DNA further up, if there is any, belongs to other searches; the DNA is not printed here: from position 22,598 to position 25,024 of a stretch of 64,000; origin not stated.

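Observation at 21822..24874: Two coupled orphan receiver proteins followed by an MBL-hydrolase / STAS / pseudokinase triple fusion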

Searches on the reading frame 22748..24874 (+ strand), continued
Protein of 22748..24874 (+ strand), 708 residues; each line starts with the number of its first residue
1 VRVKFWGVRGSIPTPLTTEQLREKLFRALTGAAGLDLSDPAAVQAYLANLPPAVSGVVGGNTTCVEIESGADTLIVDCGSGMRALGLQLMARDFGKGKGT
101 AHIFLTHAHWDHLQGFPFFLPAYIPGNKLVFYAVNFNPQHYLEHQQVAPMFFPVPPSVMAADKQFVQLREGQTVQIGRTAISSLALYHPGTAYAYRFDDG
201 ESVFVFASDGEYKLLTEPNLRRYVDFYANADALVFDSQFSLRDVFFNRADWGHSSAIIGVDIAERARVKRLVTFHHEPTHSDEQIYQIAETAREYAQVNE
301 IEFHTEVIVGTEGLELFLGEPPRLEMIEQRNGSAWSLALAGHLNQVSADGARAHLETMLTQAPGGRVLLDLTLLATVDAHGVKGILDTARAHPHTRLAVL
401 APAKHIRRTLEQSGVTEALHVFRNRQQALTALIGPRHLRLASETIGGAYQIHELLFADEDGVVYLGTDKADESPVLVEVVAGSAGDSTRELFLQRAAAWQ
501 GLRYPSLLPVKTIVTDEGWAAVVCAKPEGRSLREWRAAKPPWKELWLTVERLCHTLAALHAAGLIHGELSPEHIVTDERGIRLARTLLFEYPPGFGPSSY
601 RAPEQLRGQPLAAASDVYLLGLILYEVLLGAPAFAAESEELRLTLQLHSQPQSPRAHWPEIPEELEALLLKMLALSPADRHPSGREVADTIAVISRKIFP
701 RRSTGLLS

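Call 60: search_protein_families(library=padloc, proteins=[window:22748-24871:+, P0152, P0131, P0121], max_evalue=0.001)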
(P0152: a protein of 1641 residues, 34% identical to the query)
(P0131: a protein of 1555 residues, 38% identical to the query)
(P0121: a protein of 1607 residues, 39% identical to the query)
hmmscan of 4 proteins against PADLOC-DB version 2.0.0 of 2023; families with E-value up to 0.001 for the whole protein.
window:22748-24871:+ (708 aa): 22 families
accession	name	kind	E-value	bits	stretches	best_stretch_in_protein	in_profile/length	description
PDLC04042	PD-T4-6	-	4.7e-29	99.9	2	596-694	174-272/292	-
PDLC04053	PD-T4-6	-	9.1e-29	98.9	1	444-692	6-269/311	-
PDLC04138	mad6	-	1.9e-23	81.2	2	596-680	218-300/659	mads_6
PDLC01088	C3a189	-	1.2e-20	71.7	2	596-683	170-250/840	kinase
PDLC04041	PD-T4-6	-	3.2e-20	70.8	1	434-690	15-289/443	-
PDLC04054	PD-T4-6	-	4e-20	70.5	1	444-696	8-275/347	-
PDLC04043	PD-T4-6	-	9.1e-20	69.1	1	444-691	12-274/452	-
PDLC03920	MkoA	-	1.4e-19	67.9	1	457-698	17-281/1112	-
PDLC04039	PD-T4-6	-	2e-17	61.3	1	447-691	14-272/458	-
PDLC04057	PD-T4-6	-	2.4e-16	57.8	1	443-687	4-263/443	-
PDLC04047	PD-T4-6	-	4.8e-16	56.8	1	444-689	7-267/327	-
PDLC04061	PD-T4-6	-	4e-15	54.3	1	595-695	184-284/510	-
PDLC04052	PD-T4-6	-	1.5e-14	52.1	1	596-686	178-268/496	-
PDLC04040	PD-T4-6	-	8.3e-14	49.2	1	596-691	167-262/547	-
PDLC04060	PD-T4-6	-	8.6e-14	49.3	1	595-695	170-270/486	-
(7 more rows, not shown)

P0152 (1641 aa): 35 families (the best 25 are shown)
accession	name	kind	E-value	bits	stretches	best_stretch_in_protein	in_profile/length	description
PDLC04042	PD-T4-6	-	4.9e-69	231.2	1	477-741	4-272/292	-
PDLC04061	PD-T4-6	-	2.1e-68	230.1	1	478-742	12-284/510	-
PDLC04060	PD-T4-6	-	5.6e-67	224.7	1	477-743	3-271/486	-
PDLC04053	PD-T4-6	-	7.1e-66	220.8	1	482-735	9-265/311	-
PDLC04138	mad6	-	1.1e-63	214.2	1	474-739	43-311/659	mads_6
PDLC04043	PD-T4-6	-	5.6e-63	211.6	1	481-734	14-270/452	-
PDLC04057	PD-T4-6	-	1.6e-58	196.8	1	477-736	3-265/443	-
PDLC04054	PD-T4-6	-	1.1e-55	187.5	1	479-734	8-266/347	-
PDLC04047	PD-T4-6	-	1.3e-53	180.2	1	478-734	6-265/327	-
PDLC04052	PD-T4-6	-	1.4e-52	177.5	1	478-734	5-269/496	-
PDLC04041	PD-T4-6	-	8.4e-52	174.9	1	480-736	26-288/443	-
PDLC04048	PD-T4-6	-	1.6e-51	173.7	1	477-736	5-267/354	-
PDLC04040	PD-T4-6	-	1.7e-50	170.3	1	490-732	2-256/547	-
PDLC04039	PD-T4-6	-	2.2e-49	166.7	1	477-732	10-266/458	-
PDLC01088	C3a189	-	4.1e-47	159.2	1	490-729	5-249/840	kinase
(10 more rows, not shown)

P0131 (1555 aa): 32 families (the best 25 are shown)
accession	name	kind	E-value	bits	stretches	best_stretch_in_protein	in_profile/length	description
PDLC04060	PD-T4-6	-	6.2e-72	241.1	1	437-716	3-287/486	-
PDLC04042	PD-T4-6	-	8.3e-65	217.3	1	437-706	4-280/292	-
PDLC04057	PD-T4-6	-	2.4e-62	209.4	1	437-716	3-288/443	-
PDLC04061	PD-T4-6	-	2.6e-62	210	1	438-715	12-301/510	-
PDLC04053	PD-T4-6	-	5e-61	204.8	1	442-711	9-284/311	-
PDLC04054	PD-T4-6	-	1.4e-55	187.1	1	444-696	12-271/347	-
PDLC04138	mad6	-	2.8e-54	183.1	1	423-712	34-327/659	mads_6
PDLC04047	PD-T4-6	-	9.4e-54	180.7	1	437-704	5-278/327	-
PDLC04043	PD-T4-6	-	3.1e-53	179.4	1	440-707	13-286/452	-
PDLC04048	PD-T4-6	-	6.3e-50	168.5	1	437-700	5-274/354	-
PDLC04052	PD-T4-6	-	5.9e-47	159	1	438-690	5-268/496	-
PDLC04040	PD-T4-6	-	7.6e-46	154.9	1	450-689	2-256/547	-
PDLC04039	PD-T4-6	-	5.2e-45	152.3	1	437-716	10-293/458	-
PDLC04041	PD-T4-6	-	1.1e-42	144.9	1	442-698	28-293/443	-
PDLC04050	PD-T4-6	-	1.2e-37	128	1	448-709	69-337/480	-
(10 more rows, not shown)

P0121 (1607 aa): 35 families (the best 25 are shown)
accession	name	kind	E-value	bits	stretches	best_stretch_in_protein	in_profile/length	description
PDLC04042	PD-T4-6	-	4.7e-42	142.6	1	441-716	4-279/292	-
PDLC04053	PD-T4-6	-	7.2e-40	135.4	1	439-724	3-286/311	-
PDLC04060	PD-T4-6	-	3.6e-36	123.1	1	440-710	2-270/486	-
PDLC04047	PD-T4-6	-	3e-35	119.9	1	443-708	7-271/327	-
PDLC04061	PD-T4-6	-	7.2e-34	116.1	1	516-708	92-282/510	-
PDLC04138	mad6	-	1.6e-33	114.6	1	440-720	45-324/659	mads_6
PDLC04052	PD-T4-6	-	3.6e-33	113.5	1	514-703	83-270/496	-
PDLC04040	PD-T4-6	-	5e-33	112.6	1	520-703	79-259/547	-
PDLC04043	PD-T4-6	-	1.1e-32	111.7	1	518-707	89-275/452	-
PDLC04048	PD-T4-6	-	4.7e-31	106.4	1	441-703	5-266/354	-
PDLC04057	PD-T4-6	-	9.5e-31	105.3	1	513-708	77-269/443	-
PDLC04041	PD-T4-6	-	1.7e-27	94.7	1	444-716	26-300/443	-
PDLC04054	PD-T4-6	-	1.1e-26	92.2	1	518-716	85-280/347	-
PDLC04039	PD-T4-6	-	2.1e-26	91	1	441-701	10-267/458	-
PDLC01169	TPR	-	5.8e-23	79.6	2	1421-1530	108-216/252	TPR repeats containing protein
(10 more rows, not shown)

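Call 69: find_encoding_contigs(protein=P0190, flank=6000, max_places=3)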
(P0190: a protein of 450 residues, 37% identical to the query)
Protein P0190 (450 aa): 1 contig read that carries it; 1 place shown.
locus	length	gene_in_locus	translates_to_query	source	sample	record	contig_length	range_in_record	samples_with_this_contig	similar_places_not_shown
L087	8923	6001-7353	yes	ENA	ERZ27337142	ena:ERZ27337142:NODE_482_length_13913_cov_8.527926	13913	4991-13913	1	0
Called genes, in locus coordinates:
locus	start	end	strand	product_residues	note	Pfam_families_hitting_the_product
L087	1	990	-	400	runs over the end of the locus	PF00571:CBS (faint), PF01769:MgtE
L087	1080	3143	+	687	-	-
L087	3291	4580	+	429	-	-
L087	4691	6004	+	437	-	PF04389:Peptidase_M28 (weak), PF01546:Peptidase_M20, PF07687:M20_dimer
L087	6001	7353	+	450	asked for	PF01740:STAS, PF13466:STAS_2, PF00753:Lactamase_B (weak), PF12706:Lactamase_B_2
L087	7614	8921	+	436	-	?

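Call 70: find_encoding_contigs(protein=P0226, flank=6000, max_places=3)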
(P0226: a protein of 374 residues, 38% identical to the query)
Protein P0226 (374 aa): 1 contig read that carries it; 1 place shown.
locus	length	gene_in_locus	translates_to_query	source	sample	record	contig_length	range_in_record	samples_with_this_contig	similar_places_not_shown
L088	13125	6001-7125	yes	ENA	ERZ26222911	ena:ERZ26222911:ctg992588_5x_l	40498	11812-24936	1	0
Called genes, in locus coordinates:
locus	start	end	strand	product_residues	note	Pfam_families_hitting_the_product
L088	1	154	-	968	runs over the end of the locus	PF03242:LEA_3a (faint), PF13884:Peptidase_S74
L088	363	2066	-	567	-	PF18884:TSP3_bac (faint)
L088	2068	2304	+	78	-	-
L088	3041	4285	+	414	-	PF13458:Peripla_BP_6, PF01094:ANF_receptor (weak)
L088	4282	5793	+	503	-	PF17203:sCache_3_2, PF00672:HAMP, PF07228:SpoIIE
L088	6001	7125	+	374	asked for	PF01740:STAS, PF13466:STAS_2, PF00753:Lactamase_B (weak), PF12706:Lactamase_B_2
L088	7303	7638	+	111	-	PF01740:STAS, PF13466:STAS_2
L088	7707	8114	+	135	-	PF13581:HATPase_c_2, PF02518:HATPase_c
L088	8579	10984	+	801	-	PF22113:Mtrc-MtrF_II-IV_dom (faint), PF09699:Paired_CXXCH_1 (faint), PF14522:Cytochrome_C7 (faint), PF14537:Cytochrom_c3_2 (faint)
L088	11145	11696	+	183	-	PF00578:AhpC-TSA, PF08534:Redoxin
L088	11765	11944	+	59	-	-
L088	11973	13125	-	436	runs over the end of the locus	PF00027:cNMP_binding, PF00989:PAS, PF13188:PAS_8 (weak), PF08448:PAS_4, PF13426:PAS_9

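Call 71: find_encoding_contigs(protein=P0258, flank=6000, max_places=3)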
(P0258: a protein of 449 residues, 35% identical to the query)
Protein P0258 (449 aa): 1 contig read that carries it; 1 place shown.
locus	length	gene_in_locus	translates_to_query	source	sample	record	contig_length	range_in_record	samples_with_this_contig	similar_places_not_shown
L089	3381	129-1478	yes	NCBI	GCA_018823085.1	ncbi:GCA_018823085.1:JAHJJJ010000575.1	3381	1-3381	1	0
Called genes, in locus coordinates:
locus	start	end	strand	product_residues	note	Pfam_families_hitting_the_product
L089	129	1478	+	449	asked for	PF00753:Lactamase_B (weak), PF23023:Anti-Pycsar_Apyc1, PF12706:Lactamase_B_2, PF01740:STAS, PF13466:STAS_2 (faint)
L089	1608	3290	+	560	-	PF01590:GAF, PF13185:GAF_2, PF13492:GAF_3 (faint), PF01966:HD (weak), PF13487:HD_5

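Call 72: find_encoding_contigs(protein=P0197, flank=6000, max_places=3)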
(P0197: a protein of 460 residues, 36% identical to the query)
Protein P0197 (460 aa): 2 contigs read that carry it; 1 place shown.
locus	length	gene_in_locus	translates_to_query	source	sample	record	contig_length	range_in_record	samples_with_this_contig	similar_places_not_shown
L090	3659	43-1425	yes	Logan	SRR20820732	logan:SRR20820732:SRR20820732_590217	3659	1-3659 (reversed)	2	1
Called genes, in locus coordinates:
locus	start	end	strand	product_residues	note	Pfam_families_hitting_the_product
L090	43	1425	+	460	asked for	PF01740:STAS, PF13466:STAS_2, PF12706:Lactamase_B_2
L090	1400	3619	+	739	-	PF05226:CHASE2, PF07228:SpoIIE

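Call 73: find_encoding_contigs(protein=P0162, flank=6000, max_places=3)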
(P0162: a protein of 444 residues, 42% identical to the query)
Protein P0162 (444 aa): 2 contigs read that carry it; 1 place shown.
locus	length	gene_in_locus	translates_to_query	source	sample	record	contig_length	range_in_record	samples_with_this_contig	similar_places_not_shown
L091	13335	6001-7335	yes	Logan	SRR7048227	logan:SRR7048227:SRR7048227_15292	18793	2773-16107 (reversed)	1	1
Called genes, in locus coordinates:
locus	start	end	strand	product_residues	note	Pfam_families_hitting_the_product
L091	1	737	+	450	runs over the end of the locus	PF19842:YqeC, PF01128:IspD (weak), PF12804:NTP_transf_3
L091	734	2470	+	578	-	PF00425:Chorismate_bind, PF01063:Aminotran_4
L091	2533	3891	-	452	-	PF00291:PALP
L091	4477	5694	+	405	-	PF01960:ArgJ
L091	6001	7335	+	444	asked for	PF12706:Lactamase_B_2, PF01740:STAS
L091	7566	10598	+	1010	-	PF13231:PMT_2 (weak)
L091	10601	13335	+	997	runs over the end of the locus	PF13231:PMT_2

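Call 74: find_encoding_contigs(protein=P0171, flank=6000, max_places=3)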
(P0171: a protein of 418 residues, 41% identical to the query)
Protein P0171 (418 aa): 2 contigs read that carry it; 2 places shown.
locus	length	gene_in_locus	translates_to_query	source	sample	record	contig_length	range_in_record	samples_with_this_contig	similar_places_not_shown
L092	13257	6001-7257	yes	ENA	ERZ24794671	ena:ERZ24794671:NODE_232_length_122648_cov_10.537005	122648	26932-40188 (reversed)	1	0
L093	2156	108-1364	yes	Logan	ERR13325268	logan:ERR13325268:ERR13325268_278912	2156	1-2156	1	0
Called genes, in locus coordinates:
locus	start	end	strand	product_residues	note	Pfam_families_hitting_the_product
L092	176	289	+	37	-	-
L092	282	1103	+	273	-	PF13237:Fer4_10 (weak), PF13247:Fer4_11, PF13187:Fer4_9 (weak), PF00037:Fer4, PF12797:Fer4_2 (weak), PF12837:Fer4_6, PF13237:Fer4_10 (weak), PF12800:Fer4_4 (weak), +5 more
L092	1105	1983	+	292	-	PF03916:NrfD, PF14589:NrfD_2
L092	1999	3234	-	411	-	PF01041:DegT_DnrJ_EryC1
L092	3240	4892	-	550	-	-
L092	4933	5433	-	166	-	PF01168:Ala_racemase_N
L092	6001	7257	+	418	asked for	PF01740:STAS, PF13466:STAS_2, PF00753:Lactamase_B, PF12706:Lactamase_B_2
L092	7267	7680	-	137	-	PF10825:DUF2752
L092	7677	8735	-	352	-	PF01590:GAF, PF13185:GAF_2, PF13492:GAF_3 (faint), PF00990:GGDEF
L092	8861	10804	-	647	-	PF20581:DUF6785, PF20580:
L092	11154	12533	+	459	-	PF00206:Lyase_1, PF14698:ASL_C2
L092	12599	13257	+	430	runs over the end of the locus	PF00278:Orn_DAP_Arg_deC, PF02784:Orn_Arg_deC_N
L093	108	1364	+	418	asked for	PF01740:STAS, PF13466:STAS_2, PF00753:Lactamase_B, PF12706:Lactamase_B_2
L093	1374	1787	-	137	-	PF10825:DUF2752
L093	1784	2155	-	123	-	?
